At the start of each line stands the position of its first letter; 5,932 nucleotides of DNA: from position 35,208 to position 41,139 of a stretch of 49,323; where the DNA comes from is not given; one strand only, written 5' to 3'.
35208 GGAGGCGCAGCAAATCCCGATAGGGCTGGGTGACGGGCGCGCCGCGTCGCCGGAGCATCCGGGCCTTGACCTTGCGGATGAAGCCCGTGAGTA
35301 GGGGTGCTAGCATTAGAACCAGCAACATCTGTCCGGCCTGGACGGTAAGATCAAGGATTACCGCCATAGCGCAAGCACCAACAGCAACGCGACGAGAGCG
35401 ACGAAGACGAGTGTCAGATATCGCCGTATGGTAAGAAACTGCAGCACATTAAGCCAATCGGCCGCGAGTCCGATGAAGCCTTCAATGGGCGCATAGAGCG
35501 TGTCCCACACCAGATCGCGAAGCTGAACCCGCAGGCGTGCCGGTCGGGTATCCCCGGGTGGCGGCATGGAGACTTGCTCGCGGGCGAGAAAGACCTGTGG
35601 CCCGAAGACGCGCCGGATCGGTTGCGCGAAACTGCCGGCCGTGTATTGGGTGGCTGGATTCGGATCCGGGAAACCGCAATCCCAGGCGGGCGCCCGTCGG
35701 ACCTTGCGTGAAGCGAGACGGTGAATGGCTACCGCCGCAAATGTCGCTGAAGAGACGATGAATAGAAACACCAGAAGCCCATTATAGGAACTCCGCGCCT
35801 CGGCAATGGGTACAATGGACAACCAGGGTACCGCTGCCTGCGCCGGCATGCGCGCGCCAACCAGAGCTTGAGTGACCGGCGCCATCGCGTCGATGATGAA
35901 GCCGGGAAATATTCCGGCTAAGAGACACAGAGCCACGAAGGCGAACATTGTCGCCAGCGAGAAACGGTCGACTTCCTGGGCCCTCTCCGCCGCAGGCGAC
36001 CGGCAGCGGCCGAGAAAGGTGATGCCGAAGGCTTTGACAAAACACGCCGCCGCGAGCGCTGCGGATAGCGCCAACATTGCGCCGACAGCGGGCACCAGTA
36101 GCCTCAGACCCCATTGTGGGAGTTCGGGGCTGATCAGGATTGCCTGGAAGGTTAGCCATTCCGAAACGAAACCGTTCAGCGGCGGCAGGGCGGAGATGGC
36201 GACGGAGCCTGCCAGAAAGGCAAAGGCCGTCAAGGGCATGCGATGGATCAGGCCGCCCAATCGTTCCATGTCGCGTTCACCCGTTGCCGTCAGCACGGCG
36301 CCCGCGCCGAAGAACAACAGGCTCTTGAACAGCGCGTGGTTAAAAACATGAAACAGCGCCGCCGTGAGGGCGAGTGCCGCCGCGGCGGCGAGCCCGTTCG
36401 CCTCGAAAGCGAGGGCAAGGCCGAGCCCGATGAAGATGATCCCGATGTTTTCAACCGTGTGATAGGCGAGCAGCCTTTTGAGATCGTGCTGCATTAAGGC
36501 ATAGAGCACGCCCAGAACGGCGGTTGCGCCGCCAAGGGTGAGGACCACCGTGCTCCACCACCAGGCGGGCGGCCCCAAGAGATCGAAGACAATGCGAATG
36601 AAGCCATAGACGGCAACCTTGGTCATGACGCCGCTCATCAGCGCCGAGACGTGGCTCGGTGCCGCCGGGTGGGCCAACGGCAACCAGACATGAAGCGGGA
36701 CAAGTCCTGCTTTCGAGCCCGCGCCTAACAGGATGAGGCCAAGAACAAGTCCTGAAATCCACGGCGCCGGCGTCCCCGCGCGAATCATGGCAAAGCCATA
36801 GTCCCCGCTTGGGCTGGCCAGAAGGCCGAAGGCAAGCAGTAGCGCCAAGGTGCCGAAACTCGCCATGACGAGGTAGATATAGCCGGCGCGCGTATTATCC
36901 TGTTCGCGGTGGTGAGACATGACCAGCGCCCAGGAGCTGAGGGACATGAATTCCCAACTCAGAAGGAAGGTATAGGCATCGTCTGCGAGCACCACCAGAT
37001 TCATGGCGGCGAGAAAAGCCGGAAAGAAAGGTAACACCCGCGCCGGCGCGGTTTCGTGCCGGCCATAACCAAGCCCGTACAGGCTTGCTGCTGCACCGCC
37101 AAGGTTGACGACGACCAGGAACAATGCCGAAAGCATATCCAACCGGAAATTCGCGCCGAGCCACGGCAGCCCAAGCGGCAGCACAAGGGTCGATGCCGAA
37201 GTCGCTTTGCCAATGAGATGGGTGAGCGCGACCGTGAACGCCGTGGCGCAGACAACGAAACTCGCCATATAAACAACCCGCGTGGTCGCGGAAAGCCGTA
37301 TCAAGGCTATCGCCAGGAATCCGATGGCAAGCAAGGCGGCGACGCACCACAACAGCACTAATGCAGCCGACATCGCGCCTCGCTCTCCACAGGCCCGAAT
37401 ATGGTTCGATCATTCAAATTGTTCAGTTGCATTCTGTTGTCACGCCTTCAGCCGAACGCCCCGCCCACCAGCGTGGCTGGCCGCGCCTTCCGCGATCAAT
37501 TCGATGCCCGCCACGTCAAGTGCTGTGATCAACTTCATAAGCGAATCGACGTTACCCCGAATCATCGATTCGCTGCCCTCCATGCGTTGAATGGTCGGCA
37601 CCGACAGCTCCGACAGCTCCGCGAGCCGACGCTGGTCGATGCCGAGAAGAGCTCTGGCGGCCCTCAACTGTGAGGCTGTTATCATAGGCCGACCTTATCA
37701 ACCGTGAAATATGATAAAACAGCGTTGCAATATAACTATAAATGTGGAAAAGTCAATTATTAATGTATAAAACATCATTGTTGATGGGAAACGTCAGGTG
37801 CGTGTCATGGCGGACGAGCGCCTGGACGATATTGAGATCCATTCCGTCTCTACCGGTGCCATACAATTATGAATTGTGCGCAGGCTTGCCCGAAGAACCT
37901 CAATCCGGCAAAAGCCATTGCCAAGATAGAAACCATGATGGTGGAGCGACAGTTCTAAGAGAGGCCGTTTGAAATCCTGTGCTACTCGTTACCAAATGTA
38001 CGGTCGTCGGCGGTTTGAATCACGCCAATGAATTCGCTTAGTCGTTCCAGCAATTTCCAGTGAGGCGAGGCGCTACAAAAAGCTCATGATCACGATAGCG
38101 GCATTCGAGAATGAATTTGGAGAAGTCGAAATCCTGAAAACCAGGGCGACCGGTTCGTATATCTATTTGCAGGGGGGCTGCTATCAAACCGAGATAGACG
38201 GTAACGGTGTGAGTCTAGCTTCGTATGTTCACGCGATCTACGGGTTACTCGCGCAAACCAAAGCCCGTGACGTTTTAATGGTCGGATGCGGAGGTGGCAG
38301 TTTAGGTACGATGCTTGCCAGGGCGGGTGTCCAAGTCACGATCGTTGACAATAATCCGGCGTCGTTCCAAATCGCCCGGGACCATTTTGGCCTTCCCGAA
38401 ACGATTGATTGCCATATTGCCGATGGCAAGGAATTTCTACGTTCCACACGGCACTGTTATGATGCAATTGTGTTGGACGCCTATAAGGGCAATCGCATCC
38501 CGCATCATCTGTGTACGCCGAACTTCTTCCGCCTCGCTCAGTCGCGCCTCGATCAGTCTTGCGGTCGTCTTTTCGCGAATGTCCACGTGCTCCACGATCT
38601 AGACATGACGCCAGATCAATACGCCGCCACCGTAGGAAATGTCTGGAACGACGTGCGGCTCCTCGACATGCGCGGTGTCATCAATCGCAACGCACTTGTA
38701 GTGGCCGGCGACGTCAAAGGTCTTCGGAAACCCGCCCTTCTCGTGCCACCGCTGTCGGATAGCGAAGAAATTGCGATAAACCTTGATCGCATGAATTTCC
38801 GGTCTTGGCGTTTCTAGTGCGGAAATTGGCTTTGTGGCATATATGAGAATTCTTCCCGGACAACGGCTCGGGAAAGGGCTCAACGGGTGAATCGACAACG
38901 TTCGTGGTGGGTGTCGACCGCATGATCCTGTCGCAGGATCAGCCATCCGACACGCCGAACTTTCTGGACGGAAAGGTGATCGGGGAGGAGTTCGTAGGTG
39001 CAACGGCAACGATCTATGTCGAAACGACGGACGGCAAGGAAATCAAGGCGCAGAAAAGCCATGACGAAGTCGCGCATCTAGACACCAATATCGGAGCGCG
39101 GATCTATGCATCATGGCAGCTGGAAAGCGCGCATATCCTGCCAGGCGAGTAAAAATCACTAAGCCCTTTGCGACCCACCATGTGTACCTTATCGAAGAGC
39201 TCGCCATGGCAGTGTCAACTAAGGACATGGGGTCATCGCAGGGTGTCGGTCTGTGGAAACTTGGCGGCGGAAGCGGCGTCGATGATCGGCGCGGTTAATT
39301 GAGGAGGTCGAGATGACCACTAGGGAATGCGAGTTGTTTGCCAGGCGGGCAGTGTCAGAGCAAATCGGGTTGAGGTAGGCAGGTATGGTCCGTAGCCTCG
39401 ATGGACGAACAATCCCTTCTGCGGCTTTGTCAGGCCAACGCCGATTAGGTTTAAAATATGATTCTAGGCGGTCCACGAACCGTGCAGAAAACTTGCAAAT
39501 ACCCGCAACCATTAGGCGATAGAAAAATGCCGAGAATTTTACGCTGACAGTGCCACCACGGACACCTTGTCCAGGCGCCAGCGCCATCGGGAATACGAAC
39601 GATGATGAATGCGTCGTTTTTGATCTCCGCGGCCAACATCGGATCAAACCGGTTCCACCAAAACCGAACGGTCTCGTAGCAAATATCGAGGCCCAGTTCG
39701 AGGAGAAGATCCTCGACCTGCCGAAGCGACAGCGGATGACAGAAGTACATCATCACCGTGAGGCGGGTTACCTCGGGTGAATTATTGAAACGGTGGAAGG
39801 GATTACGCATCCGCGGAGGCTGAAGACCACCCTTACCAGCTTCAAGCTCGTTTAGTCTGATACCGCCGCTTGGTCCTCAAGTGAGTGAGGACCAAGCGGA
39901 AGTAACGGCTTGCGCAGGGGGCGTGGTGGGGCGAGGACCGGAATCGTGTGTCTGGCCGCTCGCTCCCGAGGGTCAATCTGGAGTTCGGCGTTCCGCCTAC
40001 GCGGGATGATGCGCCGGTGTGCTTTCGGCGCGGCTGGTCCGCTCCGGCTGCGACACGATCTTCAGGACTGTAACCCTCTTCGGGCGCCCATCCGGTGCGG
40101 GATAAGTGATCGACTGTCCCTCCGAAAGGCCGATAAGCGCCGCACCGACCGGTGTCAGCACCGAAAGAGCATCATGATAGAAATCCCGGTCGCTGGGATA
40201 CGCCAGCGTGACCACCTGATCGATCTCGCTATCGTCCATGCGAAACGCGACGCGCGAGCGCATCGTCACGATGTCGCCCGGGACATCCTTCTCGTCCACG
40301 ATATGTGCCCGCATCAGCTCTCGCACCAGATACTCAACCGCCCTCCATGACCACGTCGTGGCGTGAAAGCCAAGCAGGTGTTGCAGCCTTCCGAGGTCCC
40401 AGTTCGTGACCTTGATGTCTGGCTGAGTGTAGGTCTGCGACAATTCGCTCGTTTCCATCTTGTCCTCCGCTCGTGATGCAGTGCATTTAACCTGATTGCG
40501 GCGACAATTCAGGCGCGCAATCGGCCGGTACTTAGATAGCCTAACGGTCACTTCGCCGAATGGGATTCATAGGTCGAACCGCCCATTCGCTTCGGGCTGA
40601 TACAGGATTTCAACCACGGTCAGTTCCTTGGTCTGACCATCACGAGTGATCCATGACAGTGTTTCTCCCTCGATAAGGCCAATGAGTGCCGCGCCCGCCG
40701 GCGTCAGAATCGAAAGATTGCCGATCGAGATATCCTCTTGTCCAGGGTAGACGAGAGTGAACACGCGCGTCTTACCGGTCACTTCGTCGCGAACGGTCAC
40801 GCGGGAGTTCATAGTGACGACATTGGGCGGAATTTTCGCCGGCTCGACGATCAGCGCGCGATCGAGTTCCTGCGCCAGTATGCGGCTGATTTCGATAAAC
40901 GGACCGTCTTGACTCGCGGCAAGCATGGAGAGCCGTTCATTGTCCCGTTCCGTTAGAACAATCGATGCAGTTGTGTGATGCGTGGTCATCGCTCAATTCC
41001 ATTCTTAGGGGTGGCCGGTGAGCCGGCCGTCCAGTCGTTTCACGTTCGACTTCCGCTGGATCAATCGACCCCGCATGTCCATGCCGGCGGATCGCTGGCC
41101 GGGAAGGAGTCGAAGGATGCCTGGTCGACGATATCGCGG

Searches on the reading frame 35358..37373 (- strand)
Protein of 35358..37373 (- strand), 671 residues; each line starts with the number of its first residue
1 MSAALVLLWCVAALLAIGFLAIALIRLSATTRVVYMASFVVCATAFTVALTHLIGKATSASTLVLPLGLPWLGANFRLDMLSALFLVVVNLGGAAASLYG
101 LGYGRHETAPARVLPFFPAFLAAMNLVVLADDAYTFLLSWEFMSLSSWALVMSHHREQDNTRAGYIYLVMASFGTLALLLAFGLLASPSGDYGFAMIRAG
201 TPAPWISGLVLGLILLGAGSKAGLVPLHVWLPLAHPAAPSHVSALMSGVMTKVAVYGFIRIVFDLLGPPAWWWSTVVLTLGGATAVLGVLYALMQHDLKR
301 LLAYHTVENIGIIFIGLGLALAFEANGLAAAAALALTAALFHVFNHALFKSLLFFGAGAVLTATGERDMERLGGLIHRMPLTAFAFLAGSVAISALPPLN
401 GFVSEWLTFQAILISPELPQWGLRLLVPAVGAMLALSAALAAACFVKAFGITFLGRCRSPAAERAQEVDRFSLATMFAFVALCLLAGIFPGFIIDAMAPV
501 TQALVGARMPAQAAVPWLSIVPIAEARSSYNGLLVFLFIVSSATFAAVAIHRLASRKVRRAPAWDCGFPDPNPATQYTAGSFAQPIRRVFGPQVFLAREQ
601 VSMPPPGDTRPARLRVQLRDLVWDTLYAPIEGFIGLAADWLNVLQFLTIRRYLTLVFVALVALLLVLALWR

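Call 3: search_protein_families(library=pfam, proteins=[window:35358-37373:-])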
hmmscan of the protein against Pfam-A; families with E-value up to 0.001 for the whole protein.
window:35358-37373:- (671 aa): 1 family
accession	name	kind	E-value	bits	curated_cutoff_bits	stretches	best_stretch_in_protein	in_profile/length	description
PF00361.26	Proton_antipo_M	-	9.1e-54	183.1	21.5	1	130-413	1-276/294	NADH:quinone oxidoreductase/Mrp antiporter, TM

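Call 4: search_protein_families(library=ncbifam, proteins=[window:35358-37373:-])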
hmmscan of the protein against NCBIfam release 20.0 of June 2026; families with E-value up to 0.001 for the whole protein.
window:35358-37373:- (671 aa): 75 families (the best 25 are shown)
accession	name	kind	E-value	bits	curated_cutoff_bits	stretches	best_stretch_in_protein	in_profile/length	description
NF005086.0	PRK06521.1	equivalog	8.7e-272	903.5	667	1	3-668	4-668/669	hydrogenase 4 subunit B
NF006418.0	PRK08667.1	equivalog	5.2e-138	461.4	794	2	8-495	7-491/644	hydrogenase membrane subunit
NF005958.0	PRK08042.1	equivalog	7.1e-78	262.9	727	1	36-596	37-566/608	formate hydrogenlyase subunit 3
NF006240.0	PRK08376.1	subfamily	1.3e-73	248.7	662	1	28-505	40-508/521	putative monovalent cation/H+ antiporter subunit D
NF006419.0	PRK08668.1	equivalog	2.4e-66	224.8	617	1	29-582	22-540/613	NADH dehydrogenase subunit M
NF009310.0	PRK12668.1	equivalog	1.7e-65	222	564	1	17-497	11-441/584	Na(+)/H(+) antiporter subunit D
TIGR00940.1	2a6301s01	subfamily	4.5e-60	203.8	920.45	1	19-508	10-508/793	monovalent cation:proton antiporter subunit A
NF009288.0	PRK12648.1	equivalog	2.7e-58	197.9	1104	1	12-514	7-496/954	monovalent cation/H+ antiporter subunit A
NF005046.0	PRK06459.1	equivalog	8.3e-55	186.5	460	1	79-667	45-584/587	hydrogenase 4 subunit B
NF005097.0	PRK06525.1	equivalog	2.6e-53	181.5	430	1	20-488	18-473/480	hydrogenase 4 subunit D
NF009287.0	PRK12647.1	equivalog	1.3e-52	179.4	937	1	10-511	6-489/773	putative monovalent cation/H+ antiporter subunit A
NF009285.0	PRK12645.1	equivalog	1.2e-50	172.6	1028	1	23-506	16-510/804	Na+/H+ antiporter subunit A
NF005141.0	PRK06590.1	equivalog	1.4e-49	169.6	556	1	8-514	5-494/615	NADH-quinone oxidoreductase subunit L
TIGR01974.1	NDH_I_L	subfamily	7.9e-49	167.1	407.5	1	9-513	4-502/630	NADH-quinone oxidoreductase subunit L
NF009284.0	PRK12644.1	equivalog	2e-48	165.2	962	1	9-505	3-486/975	Na+/H+ antiporter subunit A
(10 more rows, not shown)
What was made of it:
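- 35358..37373 (-): Antiporter-like subunit 1 (HyfB/HycC/NuoL-like, 'EhrA', 671 aa). NCBIfam NF005086 scores 903 bits against a cut-off of 667 (call 4).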

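Call 46: search_solved_structures(query=window:35358-37373:-, max_evalue=1e-25, show_alignments=2)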
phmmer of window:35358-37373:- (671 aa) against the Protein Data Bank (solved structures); distinct sequences matched with E-value up to 1e-25: 18.
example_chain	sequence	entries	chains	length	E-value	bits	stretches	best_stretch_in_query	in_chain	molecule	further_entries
7z0s_C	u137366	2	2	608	3.1e-69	237.5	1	69-598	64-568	Formate hydrogenlyase subunit 3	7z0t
6cfw_H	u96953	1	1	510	3.3e-55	191.1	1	56-504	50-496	Monovalent cation/H+ antiporter subunit D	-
6z16_A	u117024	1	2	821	1.2e-42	149.7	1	72-512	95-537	Multisubunit Na+/H+ antiporter, A subunit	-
7qru_A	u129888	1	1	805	1.2e-41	146.3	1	20-506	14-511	Na+/H+ antiporter subunit A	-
6u8y_X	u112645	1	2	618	6.1e-35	124.2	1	119-576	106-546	NADH dehydrogenase subunit M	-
4he8_L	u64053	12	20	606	8.3e-30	107.2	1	69-458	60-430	NADH-quinone oxidoreductase subunit 12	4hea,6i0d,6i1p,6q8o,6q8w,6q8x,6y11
7qru_D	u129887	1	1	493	1.7e-29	106.2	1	72-417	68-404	Na+/H+ antiporter subunit D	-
5gpn_j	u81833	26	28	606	9.6e-29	103.7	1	70-500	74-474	NADH-ubiquinone oxidoreductase chain 5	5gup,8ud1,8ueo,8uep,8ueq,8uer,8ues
7v2d_l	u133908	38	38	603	1.7e-28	102.9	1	69-500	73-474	NADH-ubiquinone oxidoreductase chain 5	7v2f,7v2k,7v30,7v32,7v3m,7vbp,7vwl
7v2c_l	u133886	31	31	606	1.9e-28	102.7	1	69-500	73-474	NADH-ubiquinone oxidoreductase chain 5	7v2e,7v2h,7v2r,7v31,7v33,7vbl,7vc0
6hum_F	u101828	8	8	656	3.1e-28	102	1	9-471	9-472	NADH dehydrogenase subunit 5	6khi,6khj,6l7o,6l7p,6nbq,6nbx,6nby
7d3u_D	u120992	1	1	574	3.9e-28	101.7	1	12-420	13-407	Monovalent Na+/H+ antiporter subunit D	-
7zm7_5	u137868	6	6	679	7.7e-27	97.4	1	74-472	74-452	NADH-ubiquinone oxidoreductase chain 5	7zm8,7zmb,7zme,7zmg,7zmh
9ti4_l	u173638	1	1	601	1.2e-26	96.8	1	72-493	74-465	NADH-ubiquinone oxidoreductase chain 5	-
9cwt_l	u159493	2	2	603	1.2e-26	96.8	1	72-493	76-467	NADH-ubiquinone oxidoreductase chain 5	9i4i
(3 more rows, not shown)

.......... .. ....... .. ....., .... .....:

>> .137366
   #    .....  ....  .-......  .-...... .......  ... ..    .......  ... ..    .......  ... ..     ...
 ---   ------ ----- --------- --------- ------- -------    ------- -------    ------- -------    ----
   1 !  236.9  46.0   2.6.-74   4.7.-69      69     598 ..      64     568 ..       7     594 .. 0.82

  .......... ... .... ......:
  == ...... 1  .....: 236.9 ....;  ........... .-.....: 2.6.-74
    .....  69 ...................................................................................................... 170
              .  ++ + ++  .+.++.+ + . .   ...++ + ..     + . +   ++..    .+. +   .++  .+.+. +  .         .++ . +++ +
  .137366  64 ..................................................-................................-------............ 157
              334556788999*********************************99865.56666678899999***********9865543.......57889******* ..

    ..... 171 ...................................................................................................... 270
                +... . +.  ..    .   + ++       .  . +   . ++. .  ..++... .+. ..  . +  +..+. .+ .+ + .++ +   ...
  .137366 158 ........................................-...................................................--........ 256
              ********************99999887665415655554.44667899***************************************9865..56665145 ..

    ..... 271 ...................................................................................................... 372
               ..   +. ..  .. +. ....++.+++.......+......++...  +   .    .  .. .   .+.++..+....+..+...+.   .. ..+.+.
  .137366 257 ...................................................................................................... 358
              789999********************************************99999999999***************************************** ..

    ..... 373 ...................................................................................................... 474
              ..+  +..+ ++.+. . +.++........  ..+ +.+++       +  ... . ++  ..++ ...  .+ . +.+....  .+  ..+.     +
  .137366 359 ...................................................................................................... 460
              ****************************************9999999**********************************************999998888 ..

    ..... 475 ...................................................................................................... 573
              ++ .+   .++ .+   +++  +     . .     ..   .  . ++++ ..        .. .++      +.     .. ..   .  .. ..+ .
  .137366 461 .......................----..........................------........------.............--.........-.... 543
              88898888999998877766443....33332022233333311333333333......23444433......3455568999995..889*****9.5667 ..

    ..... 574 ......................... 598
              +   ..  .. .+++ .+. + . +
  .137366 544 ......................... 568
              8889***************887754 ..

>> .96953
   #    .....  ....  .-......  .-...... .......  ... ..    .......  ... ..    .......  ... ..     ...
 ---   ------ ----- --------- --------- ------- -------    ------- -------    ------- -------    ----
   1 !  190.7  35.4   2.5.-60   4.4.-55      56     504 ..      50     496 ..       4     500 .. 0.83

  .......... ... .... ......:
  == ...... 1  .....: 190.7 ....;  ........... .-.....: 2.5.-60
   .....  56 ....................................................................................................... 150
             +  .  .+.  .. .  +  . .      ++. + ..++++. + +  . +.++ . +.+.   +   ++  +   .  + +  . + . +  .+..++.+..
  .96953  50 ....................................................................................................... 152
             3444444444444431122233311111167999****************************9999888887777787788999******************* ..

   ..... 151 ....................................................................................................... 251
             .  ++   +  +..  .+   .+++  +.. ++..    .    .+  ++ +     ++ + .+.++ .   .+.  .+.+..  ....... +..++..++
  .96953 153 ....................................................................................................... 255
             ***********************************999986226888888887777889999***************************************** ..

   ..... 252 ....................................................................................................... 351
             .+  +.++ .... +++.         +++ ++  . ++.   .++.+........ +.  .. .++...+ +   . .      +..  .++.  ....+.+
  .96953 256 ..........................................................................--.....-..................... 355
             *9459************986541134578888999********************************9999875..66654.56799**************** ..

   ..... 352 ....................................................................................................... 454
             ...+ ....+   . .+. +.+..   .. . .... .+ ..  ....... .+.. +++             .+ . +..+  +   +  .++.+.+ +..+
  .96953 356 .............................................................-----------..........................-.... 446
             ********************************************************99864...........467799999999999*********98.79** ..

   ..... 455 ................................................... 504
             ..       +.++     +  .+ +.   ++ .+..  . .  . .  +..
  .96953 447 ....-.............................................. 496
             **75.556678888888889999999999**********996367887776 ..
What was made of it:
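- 35358..37373 (-): The TM5 Glu, TM7 Lys, TM8 Lys and TM12 Glu are retained in the alignment (call 46).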

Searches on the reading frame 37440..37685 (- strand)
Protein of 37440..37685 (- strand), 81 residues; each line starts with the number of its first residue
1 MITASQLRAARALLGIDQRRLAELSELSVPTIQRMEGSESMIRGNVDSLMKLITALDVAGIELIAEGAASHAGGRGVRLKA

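Call 3: search_protein_families(library=pfam, proteins=[window:37440-37685:-])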
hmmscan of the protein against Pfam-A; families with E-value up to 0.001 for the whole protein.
window:37440-37685:- (81 aa): 2 families
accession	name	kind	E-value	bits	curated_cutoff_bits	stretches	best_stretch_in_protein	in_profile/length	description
PF01381.28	HTH_3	-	6.2e-05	23.4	23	1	7-42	1-36/55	Helix-turn-helix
PF13560.12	HTH_31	-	0.00052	20.7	27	1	5-40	4-39/64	Helix-turn-helix domain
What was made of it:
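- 37440..37685 (-): XRE-family helix-turn-helix protein (81 aa). It is the conserved first gene of the unit and the probable autoregulator. Pfam HTH_3, E 6e-05 (call 3).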

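Call 4: search_protein_families(library=ncbifam, proteins=[window:37440-37685:-])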
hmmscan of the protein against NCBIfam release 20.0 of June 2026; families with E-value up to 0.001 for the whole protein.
window:37440-37685:- (81 aa): 3 families
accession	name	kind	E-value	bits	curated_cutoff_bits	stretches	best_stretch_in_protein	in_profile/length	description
TIGR03070.1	couple_hipB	subfamily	1.2e-06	28.3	71.65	1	4-63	4-58/58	type II toxin-antitoxin system Y4mF family antitoxin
TIGR03830.1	CxxCG_CxxCG_HTH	subfamily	0.00013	21.8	61.8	1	2-54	65-117/127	type II TA system antitoxin MqsA family protein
NF041951.1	phage_RstR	subfamily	0.00027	21.2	80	1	1-68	1-66/108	RstR family transcriptional repressor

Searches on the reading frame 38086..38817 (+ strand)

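Call 22: search_protein_families(library=pfam, proteins=[window:38086-38817:+], max_evalue=0.001)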
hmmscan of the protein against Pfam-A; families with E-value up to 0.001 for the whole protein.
window:38086-38817:+ (243 aa): 3 families
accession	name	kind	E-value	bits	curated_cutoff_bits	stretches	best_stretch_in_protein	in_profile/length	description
PF13649.12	Methyltransf_25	-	2e-07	32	27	1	63-130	1-70/97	Methyltransferase domain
PF05175.20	MTS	-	7.6e-05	22.9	23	1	55-130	27-104/170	Methyltransferase small domain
PF08241.18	Methyltransf_11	-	0.00012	23.1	21.2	1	64-129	1-65/95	Methyltransferase domain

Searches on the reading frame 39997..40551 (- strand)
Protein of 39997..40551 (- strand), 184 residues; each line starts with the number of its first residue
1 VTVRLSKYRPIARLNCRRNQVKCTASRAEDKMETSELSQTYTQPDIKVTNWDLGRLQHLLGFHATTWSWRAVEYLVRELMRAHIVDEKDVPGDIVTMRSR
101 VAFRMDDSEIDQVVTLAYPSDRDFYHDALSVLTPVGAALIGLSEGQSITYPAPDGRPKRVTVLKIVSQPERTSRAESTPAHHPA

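Call 22: search_protein_families(library=pfam, proteins=[window:39997-40551:-], max_evalue=0.001)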
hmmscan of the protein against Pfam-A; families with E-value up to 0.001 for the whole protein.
window:39997-40551:- (184 aa): 1 family
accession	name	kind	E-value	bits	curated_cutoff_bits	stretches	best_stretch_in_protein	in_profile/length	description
PF01272.25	GreA_GreB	-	2.1e-13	50.5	26.9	1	91-165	2-75/77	Transcription elongation factor, GreA/GreB, C-term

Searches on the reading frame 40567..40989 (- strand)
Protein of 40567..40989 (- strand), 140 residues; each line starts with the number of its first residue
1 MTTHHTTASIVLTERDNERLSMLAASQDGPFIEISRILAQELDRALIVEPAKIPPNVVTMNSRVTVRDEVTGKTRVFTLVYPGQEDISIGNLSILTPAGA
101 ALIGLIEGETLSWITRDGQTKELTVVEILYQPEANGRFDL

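Call 22: search_protein_families(library=pfam, proteins=[window:40567-40989:-], max_evalue=0.001)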
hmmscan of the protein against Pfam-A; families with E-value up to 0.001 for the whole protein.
window:40567-40989:- (140 aa): 2 families
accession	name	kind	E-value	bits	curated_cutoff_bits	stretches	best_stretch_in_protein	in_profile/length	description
PF01272.25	GreA_GreB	-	4.9e-17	62.1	26.9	1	55-130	3-77/77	Transcription elongation factor, GreA/GreB, C-term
PF14760.11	Rnk_N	-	4e-05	24.4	23.7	1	9-48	2-41/41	Rnk N-terminus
